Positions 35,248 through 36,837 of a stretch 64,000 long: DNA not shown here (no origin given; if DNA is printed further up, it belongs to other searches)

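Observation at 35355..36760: Highly expressed-looking 429-aa orphan protein in a GC-rich island between the glycan cluster and the ribosomal operon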

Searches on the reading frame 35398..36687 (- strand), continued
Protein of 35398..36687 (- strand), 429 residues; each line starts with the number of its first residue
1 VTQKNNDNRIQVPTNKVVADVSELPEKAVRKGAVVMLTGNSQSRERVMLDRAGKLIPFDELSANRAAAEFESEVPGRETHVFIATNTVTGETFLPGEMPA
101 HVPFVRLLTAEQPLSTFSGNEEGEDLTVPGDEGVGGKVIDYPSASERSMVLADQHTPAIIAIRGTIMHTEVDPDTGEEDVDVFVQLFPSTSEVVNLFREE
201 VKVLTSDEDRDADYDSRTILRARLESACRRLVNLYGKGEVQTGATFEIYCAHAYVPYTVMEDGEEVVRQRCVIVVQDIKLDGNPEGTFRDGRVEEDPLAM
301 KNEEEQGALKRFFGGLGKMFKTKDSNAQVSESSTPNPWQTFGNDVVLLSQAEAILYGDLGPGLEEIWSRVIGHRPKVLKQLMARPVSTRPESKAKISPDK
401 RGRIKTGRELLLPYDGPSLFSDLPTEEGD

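Call 37: find_encoding_contigs(protein=P0005, flank=10000)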
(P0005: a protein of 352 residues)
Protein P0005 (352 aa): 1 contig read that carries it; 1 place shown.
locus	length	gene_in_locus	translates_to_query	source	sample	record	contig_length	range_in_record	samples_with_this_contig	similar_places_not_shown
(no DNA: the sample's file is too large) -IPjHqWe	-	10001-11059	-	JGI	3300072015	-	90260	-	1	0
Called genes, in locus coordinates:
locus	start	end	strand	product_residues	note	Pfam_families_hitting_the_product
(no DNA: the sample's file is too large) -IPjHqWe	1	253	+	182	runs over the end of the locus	PF06130:PTAC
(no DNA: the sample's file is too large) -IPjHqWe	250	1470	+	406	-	PF02412:TSP_3 (weak), PF00801:PKD, PF18911:PKD_4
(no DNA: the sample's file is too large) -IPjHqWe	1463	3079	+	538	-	PF03023:MurJ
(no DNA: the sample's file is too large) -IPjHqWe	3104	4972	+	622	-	PF01411:tRNA-synt_2c, PF07973:tRNA_SAD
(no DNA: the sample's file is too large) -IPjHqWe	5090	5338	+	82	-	PF01176:eIF-1a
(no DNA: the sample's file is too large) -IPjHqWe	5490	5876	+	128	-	PF00416:Ribosomal_S13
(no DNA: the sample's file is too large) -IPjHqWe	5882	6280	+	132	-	PF00411:Ribosomal_S11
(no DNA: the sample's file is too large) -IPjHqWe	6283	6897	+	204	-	PF00163:Ribosomal_S4, PF01479:S4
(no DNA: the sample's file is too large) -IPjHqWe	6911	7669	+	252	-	PF01193:RNA_pol_L, PF01000:RNA_pol_A_bac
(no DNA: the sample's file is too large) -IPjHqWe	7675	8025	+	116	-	PF01196:Ribosomal_L17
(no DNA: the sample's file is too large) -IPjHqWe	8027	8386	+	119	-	PF00572:Ribosomal_L13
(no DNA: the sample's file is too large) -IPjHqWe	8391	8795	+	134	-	PF00380:Ribosomal_S9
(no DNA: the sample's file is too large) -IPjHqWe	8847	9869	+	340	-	-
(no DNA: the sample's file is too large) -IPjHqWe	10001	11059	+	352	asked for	-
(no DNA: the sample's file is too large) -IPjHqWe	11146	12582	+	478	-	PF01943:Polysacc_synt, PF13440:Polysacc_synt_3, PF01554:MatE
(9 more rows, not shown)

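Call 40: find_related_loci(query=A3, collection=metagenome_contigs, flank=10000)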
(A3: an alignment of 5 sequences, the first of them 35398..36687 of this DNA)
Query A3 (429 aa) in metagenome_contigs; peptide patterns used: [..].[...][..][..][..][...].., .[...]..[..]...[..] (x = any residue, [..] = any of these).
484 stretches matched a pattern; 1 encode a relative of the query (tblastn E <= 1e-3); 1 distinct loci.
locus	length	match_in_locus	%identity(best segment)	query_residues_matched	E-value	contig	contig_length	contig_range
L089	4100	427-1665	54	4-426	2e-145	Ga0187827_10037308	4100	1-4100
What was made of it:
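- Tried and rejected: The JGI metagenome scan returned only the contig already known (call 40).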

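Call 42: find_homologous_proteins(query=A4, max_evalue=0.001)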
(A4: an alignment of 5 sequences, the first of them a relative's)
Query A4 (5 sequences) (304 aa, profile of the alignment): 11 proteins with E <= 0.001 among 5727 candidates.
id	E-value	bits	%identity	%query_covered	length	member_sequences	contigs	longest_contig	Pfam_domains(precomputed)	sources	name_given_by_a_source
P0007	1.1e-145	503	100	100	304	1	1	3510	-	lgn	-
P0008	6.2e-140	484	47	98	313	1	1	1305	-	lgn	-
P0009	1.0e-138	480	50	99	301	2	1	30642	-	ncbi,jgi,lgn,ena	ncbi:MAG: hypothetical protein WC654_04595 [Patescibacteria group bacterium]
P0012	1.9e-136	472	88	100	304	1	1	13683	-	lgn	-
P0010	7.7e-129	447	40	97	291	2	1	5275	-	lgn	-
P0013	1.6e-120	420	50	98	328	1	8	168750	-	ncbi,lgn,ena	-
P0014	7.2e-117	408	72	96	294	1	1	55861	-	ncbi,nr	ncbi:hypothetical protein HZA87_01215 [Candidatus Uhrbacteria bacterium]|nr:hypothetical protein [Ca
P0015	4.2e-107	376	52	99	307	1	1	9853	-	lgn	-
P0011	5.1e-105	369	32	90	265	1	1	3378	-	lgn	-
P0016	1.6e-98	348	51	98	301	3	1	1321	-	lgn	-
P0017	2.3e-97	344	48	99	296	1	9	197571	-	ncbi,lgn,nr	ncbi:hypothetical protein HY631_03885 [Candidatus Uhrbacteria bacterium]|nr:hypothetical protein [Ca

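Call 43: find_encoding_contigs(protein=P0017, flank=8000, max_places=2)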
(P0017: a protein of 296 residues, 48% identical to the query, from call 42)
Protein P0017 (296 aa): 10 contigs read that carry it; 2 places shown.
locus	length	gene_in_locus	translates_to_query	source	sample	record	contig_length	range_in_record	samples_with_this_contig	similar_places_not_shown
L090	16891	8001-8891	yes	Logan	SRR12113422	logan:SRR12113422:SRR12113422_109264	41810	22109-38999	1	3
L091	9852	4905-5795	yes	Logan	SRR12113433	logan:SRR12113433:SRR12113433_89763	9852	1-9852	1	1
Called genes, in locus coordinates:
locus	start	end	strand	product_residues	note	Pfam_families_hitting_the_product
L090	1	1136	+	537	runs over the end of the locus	PF03023:MurJ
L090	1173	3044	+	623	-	PF01411:tRNA-synt_2c, PF07973:tRNA_SAD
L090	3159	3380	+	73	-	PF01176:eIF-1a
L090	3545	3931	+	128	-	PF00416:Ribosomal_S13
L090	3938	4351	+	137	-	PF00411:Ribosomal_S11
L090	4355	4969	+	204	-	PF00163:Ribosomal_S4, PF01479:S4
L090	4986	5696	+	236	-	PF01193:RNA_pol_L, PF01000:RNA_pol_A_bac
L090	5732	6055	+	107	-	PF01196:Ribosomal_L17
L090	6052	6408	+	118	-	PF00572:Ribosomal_L13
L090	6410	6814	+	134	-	PF00380:Ribosomal_S9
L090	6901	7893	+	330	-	-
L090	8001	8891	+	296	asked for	-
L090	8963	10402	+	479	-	PF01943:Polysacc_synt, PF13440:Polysacc_synt_3, PF01554:MatE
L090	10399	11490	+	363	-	PF13439:Glyco_transf_4, PF13579:Glyco_trans_4_4, PF20706:GT4-conflict, PF00534:Glycos_transf_1, PF13692:Glyco_trans_1_4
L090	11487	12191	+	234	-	PF00535:Glycos_transf_2, PF10111:Glyco_tranf_2_2, PF13641:Glyco_tranf_2_3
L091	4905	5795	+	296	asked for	-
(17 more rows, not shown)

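Call 44: find_encoding_contigs(protein=P0013, flank=8000, max_places=2)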
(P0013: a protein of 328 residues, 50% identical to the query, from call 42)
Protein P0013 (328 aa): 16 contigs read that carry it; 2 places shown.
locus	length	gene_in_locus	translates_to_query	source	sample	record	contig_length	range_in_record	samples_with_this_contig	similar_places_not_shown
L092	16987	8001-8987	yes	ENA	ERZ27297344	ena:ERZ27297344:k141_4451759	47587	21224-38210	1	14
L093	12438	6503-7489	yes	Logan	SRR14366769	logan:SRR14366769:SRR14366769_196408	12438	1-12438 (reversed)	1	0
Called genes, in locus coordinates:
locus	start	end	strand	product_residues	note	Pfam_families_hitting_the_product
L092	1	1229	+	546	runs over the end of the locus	PF03023:MurJ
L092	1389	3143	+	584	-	PF01411:tRNA-synt_2c, PF07973:tRNA_SAD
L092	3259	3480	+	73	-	PF01176:eIF-1a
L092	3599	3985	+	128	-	PF00416:Ribosomal_S13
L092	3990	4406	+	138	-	PF00411:Ribosomal_S11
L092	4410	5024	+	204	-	PF00163:Ribosomal_S4, PF01479:S4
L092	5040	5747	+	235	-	PF01193:RNA_pol_L, PF13656:RNA_pol_L_2 (faint), PF01000:RNA_pol_A_bac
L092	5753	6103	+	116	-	PF01196:Ribosomal_L17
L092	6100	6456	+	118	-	PF00572:Ribosomal_L13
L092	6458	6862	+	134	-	PF00380:Ribosomal_S9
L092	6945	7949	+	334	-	-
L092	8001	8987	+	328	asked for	-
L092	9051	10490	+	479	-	PF01943:Polysacc_synt, PF13440:Polysacc_synt_3, PF01554:MatE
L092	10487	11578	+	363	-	PF13439:Glyco_transf_4, PF13579:Glyco_trans_4_4, PF20706:GT4-conflict, PF00534:Glycos_transf_1, PF13692:Glyco_trans_1_4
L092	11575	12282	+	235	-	PF00535:Glycos_transf_2, PF10111:Glyco_tranf_2_2, PF13641:Glyco_tranf_2_3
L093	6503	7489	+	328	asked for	-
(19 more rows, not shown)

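Call 45: find_encoding_contigs(protein=P0014, flank=8000, max_places=2)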
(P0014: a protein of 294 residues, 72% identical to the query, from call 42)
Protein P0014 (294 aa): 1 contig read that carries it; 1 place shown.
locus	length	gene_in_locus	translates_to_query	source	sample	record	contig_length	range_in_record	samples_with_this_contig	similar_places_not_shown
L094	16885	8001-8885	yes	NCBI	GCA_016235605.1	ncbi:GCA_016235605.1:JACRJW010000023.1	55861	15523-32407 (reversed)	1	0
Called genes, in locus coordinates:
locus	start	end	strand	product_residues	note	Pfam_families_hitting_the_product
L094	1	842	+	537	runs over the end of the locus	PF03023:MurJ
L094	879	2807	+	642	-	PF01411:tRNA-synt_2c, PF07973:tRNA_SAD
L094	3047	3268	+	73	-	PF01176:eIF-1a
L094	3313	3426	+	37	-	PF00444:Ribosomal_L36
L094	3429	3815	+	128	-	PF00416:Ribosomal_S13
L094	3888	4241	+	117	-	PF00411:Ribosomal_S11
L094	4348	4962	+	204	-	PF00163:Ribosomal_S4, PF01479:S4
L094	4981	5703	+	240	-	PF01193:RNA_pol_L, PF01000:RNA_pol_A_bac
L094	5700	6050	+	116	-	PF01196:Ribosomal_L17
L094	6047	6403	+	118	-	PF00572:Ribosomal_L13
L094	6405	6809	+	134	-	PF00380:Ribosomal_S9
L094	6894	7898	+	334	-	-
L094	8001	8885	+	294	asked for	-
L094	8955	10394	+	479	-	PF01943:Polysacc_synt, PF13440:Polysacc_synt_3, PF01554:MatE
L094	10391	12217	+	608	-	PF13439:Glyco_transf_4, PF13579:Glyco_trans_4_4, PF20706:GT4-conflict, PF00534:Glycos_transf_1, PF13692:Glyco_trans_1_4, PF00535:Glycos_transf_2, PF10111:Glyco_tranf_2_2, PF13641:Glyco_tranf_2_3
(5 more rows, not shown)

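Call 54: search_solved_structures(query=A5, max_evalue=10)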
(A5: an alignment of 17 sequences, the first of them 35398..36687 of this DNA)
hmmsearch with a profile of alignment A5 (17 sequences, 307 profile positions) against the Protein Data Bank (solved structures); distinct sequences matched with E-value up to 10: 1.
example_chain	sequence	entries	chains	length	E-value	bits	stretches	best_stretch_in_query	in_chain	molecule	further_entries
4gqw_A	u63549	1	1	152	0.55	12.6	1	197-251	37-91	CBS domain-containing protein CBSX1, chloroplastic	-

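Call 55: search_solved_structures(query=A6, max_evalue=10)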
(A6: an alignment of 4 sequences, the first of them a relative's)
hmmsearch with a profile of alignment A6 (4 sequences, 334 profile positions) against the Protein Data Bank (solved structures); distinct sequences matched with E-value up to 10: 0.

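Call 56: search_protein_families(library=pfam, alignment_id=A6, max_evalue=1)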
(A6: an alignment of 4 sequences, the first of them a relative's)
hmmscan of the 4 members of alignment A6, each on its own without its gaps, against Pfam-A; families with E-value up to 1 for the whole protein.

A. member 1, L004:7823-8812:+ (330 aa): 0 families

B. families by the number of members that match (of 4 scanned): 1 family
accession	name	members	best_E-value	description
PF11909.13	NdhN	1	0.036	NADH-quinone oxidoreductase cyanobacterial subunit N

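Call 64: predict_structure(alignment_id=A5)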
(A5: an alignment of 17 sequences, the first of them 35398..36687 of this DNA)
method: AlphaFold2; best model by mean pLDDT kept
length: 429 residues; sequences in the alignment: 17
mean_pLDDT: 64.3   pTM: 0.64
mean pLDDT of the five models: 64.3, 63.6, 63.6, 62.9, 60.9
residues with pLDDT >= 90: 53; 70-90: 157; 50-70: 58; < 50: 161
segments of 3 or more residues with pLDDT < 50: 1-70, 117-146, 286-332, 394-402, 427-429
pLDDT, mean of each block of 10 residues (from residue 1): 33 27 36 34 37 39 37 74 79 78 88 52 41 40 54 90 92 86 91 76 56 68 87 86 92 87 87 90 51 34 43 37 34 63 71 87 88 86 78 47 62 89 58
secondary structure, 60 per line:
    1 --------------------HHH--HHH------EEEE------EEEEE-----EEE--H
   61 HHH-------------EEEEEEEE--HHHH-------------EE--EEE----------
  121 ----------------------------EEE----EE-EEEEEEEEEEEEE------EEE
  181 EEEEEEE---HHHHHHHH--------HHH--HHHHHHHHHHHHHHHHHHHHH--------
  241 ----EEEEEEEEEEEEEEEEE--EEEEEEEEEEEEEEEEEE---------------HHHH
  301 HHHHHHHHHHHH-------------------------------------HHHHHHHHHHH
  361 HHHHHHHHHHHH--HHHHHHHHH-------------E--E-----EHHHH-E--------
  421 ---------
elements in order: E35-38 E45-49 E55-57 H60-63 E77-84 H87-90 E108-110 E149-151 E159-171 E178-187 H191-198 H212-232 E245-261 E264-281 H297-312 H350-372 H375-383 H407-410
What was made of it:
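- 35398..36687 (-): Gene B: 429-aa soluble acidic protein, a member of a small Uhrbacteria-restricted family with no curated family match. AlphaFold core pLDDT 85-92 (call 64).
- On MHC class I-like platform fold: The model is predicted from 17 sequences (call 64).
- Checked: The AlphaFold core has pLDDT 85-92 (call 64).
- With 17 sequences the model has pTM 0.64 and core pLDDT 85-92 (call 64). Confident AlphaFold core (call 64).
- Tried and rejected: I dropped it because the segment is modelled as packed on the core (pLDDT about 89, call 64) and lacks the leading Gln.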

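Call 70: fold_search(model_id=the predicted structure, library=pdb)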
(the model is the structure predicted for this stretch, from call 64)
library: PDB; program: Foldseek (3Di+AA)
matches with E <= 10: 440; with E <= 0.001: 0
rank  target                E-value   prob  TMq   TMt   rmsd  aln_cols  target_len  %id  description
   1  6q1f_S                3.6e-02  0.21  0.09  0.12  13.5       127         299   15  Atomic structure of the Human Herpesvirus 6B Capsid and Capsid-Associated Tegument Complexes (released 2019-12-11)
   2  7et3_g                4.1e-02  0.20  0.09  0.14  14.7       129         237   15  C5 portal vertex in the enveloped virion capsid (released 2021-07-14)
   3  6lgn_i                4.1e-02  0.12  0.08  0.10  16.0       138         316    9  The atomic structure of varicella zoster virus C-capsid (released 2020-07-29)
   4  6q1f_5                5.2e-02  0.16  0.09  0.14  13.5       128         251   15  Atomic structure of the Human Herpesvirus 6B Capsid and Capsid-Associated Tegument Complexes (released 2019-12-11)
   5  8tew_T                6.2e-02  0.13  0.08  0.19  15.0       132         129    9  Human cytomegalovirus penton vertex, CVSC-bound configuration (released 2024-03-06)
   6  8tet_T                6.2e-02  0.12  0.08  0.13  13.5       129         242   12  Human cytomegalovirus portal vertex, non-infectious enveloped particle (NIEP) configuration 1 (NC1) (released 2024-03-06)
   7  3cje                  8.4e-02  0.21  0.13  0.28  22.9       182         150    9  Crystal structure of an osmc-like hydroperoxide resistance protein (jann_2040) from jannaschia sp. ccs1 at 1.70 A resolu (released 2008-03-25)
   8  9dei_K                1.1e-01  0.10  0.09  0.16  30.6       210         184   13  Trypanosoma brucei mitochondrial RNA-editing catalytic complex 1, U-deletion (RECC1) (released 2026-01-21)
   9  4l9l_C                1.2e-01  0.09  0.09  0.11  16.4       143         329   12  Crystal structure of a human Valpha7.2/Vbeta13.2 MAIT TCR in complex with bovine MR1 (released 2013-10-16)
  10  7etj_g                1.5e-01  0.11  0.09  0.13  12.8       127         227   11  C5 portal vertex in the partially-enveloped virion capsid (released 2021-07-14)
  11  7mx4_A                1.6e-01  0.13  0.13  0.17  18.3       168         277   11  CD1c with antigen analogue 1 (released 2021-11-17)
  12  3to4_A                1.8e-01  0.11  0.12  0.15  13.1       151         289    8  Structure of mouse Valpha14Vbeta2-mouseCD1d-alpha-Galactosylceramide (released 2011-12-14)
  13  6lgn_g                1.8e-01  0.08  0.07  0.09  15.4       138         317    9  The atomic structure of varicella zoster virus C-capsid (released 2020-07-29)
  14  6bhx_C                1.8e-01  0.07  0.06  0.20  19.5       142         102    8  B. subtilis SsbA with DNA (released 2018-12-19)
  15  3sdx_C                1.9e-01  0.13  0.13  0.18  17.4       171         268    9  Crystal structure of human autoreactive-Valpha24 NKT TCR in complex with CD1d-beta-galactosylceramide (released 2011-10-05)
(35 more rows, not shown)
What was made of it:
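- Closest known: MHC class I-like alpha1-alpha2 platform domain. Different: Sequence identity is 3-12%, and Foldseek found nothing (call 70).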

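Call 71: fold_search(model_id=the predicted structure, library=viral)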
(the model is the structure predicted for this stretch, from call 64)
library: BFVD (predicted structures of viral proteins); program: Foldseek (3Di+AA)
matches with E <= 10: 606; with E <= 0.001: 0
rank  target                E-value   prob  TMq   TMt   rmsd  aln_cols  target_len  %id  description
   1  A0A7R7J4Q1            3.6e-03  0.47  0.09  0.17  19.9       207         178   11  (no name in the UniProt tables at hand)
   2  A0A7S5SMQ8            4.6e-03  0.85  0.11  0.35  13.8       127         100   12  (no name in the UniProt tables at hand)
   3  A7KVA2                5.9e-03  0.16  0.07  0.10  24.1       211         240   13  (no name in the UniProt tables at hand)
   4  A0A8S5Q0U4            7.1e-03  0.21  0.10  0.10  21.0       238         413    8  Ubiquitin-like protein [CrAss-like virus sp. ctjK323]
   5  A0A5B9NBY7            1.0e-02  0.20  0.08  0.18  22.7       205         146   11  (no name in the UniProt tables at hand)
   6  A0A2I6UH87            1.0e-02  0.18  0.08  0.18  21.9       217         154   12  Single-strand binding protein [Salinibacter phage M31CR41-2]
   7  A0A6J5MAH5            1.1e-02  0.20  0.08  0.17  18.4       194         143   11  Single-stranded DNA-binding protein [uncultured Caudovirales phage]
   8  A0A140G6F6            1.3e-02  0.20  0.07  0.15  18.9       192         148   11  Single-stranded DNA-binding protein [Arthrobacter phage KellEzio]
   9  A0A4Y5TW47            1.6e-02  0.30  0.09  0.25  14.6       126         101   11  Uncharacterized protein [Vibrio phage VAP7]
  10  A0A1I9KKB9            1.6e-02  0.09  0.10  0.12  25.2       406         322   10  Putative SSB protein [Lactobacillus phage SA-C12]
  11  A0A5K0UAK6            2.3e-02  0.11  0.06  0.11  21.8       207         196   12  Uncharacterized protein [Yasminevirus sp. GU-2018]
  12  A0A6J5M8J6            2.5e-02  0.16  0.08  0.21  17.2       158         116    9  Uncharacterized protein [uncultured Caudovirales phage]
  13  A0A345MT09            3.0e-02  0.11  0.08  0.12  23.6       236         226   15  Uncharacterized protein [crAssphage sp. isolate ctbg_1]
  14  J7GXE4                3.6e-02  0.23  0.06  0.17  24.1       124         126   10  Movement protein (Fragment) [Rose spring dwarf-associated virus]
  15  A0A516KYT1            3.6e-02  0.16  0.08  0.22  16.1       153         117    9  (no name in the UniProt tables at hand)
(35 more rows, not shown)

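Call 88: search_protein_families(library=pfam, alignment_id=A5, max_evalue=5)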
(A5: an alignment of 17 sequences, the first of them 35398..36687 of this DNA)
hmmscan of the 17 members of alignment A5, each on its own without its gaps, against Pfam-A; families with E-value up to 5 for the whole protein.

A. member 1, window:35398-36687:- (429 aa): 0 families

B. families by the number of members that match (of 17 scanned): 3 families
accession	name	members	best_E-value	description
PF09870.14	DUF2097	1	0.0079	Uncharacterized protein conserved in archaea (DUF2097)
PF02074.21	Peptidase_M32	1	0.054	Carboxypeptidase Taq (M32) metallopeptidase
PF04776.17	protein_MS5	1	0.21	Protein MS5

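Call 89: search_protein_families(library=padloc, alignment_id=A5, max_evalue=5)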
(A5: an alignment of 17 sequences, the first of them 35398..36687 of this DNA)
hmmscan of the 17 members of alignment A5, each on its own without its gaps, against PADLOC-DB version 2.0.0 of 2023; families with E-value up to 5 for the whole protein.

A. member 1, window:35398-36687:- (429 aa): 0 families

B. families by the number of members that match (of 17 scanned): 0 families
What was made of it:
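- Tried and rejected: Pfam and PADLOC on all 17 members gave only scattered single-member noise (calls 88, 89).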

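Call 91: list_cluster_members(proteins=[window:35398-36687:-, P0003, P0004, P0013])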
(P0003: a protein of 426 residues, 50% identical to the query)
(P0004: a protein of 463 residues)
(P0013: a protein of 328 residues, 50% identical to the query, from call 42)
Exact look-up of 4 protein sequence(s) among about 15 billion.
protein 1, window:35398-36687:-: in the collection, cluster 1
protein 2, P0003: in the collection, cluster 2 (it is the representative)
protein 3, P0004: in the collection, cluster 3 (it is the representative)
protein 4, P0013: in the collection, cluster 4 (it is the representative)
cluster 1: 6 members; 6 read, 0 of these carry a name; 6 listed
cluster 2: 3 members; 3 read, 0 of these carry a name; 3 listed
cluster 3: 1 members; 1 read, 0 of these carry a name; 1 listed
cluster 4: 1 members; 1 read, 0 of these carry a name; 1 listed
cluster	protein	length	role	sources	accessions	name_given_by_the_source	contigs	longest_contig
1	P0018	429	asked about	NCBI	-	-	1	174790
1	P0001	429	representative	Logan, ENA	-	-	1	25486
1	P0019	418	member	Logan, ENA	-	-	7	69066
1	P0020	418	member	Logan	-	-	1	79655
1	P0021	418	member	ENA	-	-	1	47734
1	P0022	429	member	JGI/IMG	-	-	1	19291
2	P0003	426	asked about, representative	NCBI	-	-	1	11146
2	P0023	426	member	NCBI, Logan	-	-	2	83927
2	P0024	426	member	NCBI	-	-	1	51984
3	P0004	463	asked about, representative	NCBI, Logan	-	-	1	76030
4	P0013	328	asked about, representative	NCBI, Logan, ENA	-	-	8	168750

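Call 92: find_encoding_contigs(protein=window:35398-36687:-, flank=1000, max_places=3)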
Protein window:35398-36687:- (429 aa): no gene with exactly this product is on record in the collection.
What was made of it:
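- Tried and rejected: The exact-locus look-up of the window protein failed (call 92), although the sequence is in the collection on a 174,790-bp NCBI contig (call 91).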
